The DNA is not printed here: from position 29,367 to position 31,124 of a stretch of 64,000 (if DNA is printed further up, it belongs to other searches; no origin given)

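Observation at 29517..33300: AT-rich acquired module abutting secA: PIF1-family helicase + DUF3892-like protein + PolB-exo-like 3'-5' exonuclease, followed by an EVE-domain protein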

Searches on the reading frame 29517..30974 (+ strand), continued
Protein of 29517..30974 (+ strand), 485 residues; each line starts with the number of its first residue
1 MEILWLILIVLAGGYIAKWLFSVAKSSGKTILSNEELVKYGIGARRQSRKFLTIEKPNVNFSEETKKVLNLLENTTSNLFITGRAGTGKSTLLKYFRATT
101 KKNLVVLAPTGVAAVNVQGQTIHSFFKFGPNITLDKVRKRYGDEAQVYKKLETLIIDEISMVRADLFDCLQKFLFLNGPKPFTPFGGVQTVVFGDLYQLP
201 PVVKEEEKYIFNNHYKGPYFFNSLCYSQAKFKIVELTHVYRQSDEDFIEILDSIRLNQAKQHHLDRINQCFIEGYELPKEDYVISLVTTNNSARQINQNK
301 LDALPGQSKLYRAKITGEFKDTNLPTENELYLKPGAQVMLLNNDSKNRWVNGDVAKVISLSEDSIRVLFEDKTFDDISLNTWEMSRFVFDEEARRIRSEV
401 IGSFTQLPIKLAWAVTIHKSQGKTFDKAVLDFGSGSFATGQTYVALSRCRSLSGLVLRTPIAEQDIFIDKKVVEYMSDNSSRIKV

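Call 84: find_encoding_contigs(protein=P0160, flank=6000, max_places=1)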
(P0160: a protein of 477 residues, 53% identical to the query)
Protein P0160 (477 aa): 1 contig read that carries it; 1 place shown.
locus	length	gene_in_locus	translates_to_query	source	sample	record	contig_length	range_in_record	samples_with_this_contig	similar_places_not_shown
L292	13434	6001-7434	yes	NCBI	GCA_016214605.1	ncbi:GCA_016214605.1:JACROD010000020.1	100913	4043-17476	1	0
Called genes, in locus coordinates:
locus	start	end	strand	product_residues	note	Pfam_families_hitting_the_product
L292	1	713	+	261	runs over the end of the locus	PF00573:Ribosomal_L4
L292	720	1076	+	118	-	PF00276:Ribosomal_L23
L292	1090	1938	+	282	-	PF00181:Ribosomal_L2_N, PF03947:Ribosomal_L2_C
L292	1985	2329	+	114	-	PF00203:Ribosomal_S19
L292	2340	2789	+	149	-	PF00237:Ribosomal_L22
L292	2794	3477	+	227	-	PF07650:KH_2, PF00189:Ribosomal_S3_C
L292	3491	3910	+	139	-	PF00252:Ribosomal_L16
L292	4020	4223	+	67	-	PF00831:Ribosomal_L29 (weak)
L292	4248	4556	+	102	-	PF00366:Ribosomal_S17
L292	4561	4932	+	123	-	PF00238:Ribosomal_L14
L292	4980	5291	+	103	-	PF00467:KOW, PF17136:ribosomal_L24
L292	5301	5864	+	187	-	PF00281:Ribosomal_L5, PF00673:Ribosomal_L5_C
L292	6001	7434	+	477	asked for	PF02689:Herpes_Helicase (faint), PF05970:PIF1, PF13604:AAA_30, PF13245:AAA_19, PF13401:AAA_22 (faint)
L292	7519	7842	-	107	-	PF13744:HTH_37, PF13560:HTH_31, PF01381:HTH_3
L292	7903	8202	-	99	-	PF05973:Gp49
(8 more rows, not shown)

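Call 85: search_protein_families(library=ncbifam, proteins=[window:29517-30974:+], max_evalue=0.001)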
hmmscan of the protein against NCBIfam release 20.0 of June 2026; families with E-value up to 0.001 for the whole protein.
window:29517-30974:+ (485 aa): 9 families
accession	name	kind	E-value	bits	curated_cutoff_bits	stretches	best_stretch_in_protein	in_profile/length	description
TIGR01448.2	helicase_RecD2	equivalog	1.6e-20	72.8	500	1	59-434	315-662/713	SF1B family DNA helicase RecD2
TIGR02768.1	TraA_Ti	equivalog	5.7e-15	54.7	590.45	1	254-451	543-709/751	Ti-type conjugative transfer relaxase TraA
TIGR01447.1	recD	equivalog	2.6e-12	46.1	310.15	1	80-430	198-544/597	exodeoxyribonuclease V subunit alpha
NF010464.0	PRK13889.1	subfamily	6.6e-09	34.2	1015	1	334-452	603-696/992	conjugal transfer relaxase TraA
NF008127.0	PRK10875.1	equivalog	5.3e-06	25.2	671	0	335-432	488-563/619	exodeoxyribonuclease V subunit alpha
NF010402.0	PRK13826.1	subfamily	3.2e-05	22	1317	0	408-450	689-730/1102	Dtr system oriT relaxase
NF047389.1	ATPase_Sll1717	subfamily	0.00017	20.9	75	1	65-177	20-124/454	P-loop ATPase, Sll1717 family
NF045998.1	cleave_ABC_plasm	equivalog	0.00034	19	500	1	50-101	465-518/673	Mbov_0121 family peptidase domain-containing ABC transporter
NF041815.1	Avs4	equivalog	0.00063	17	1500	1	62-145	192-271/1579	AVAST type 4 anti-phage nuclease Avs4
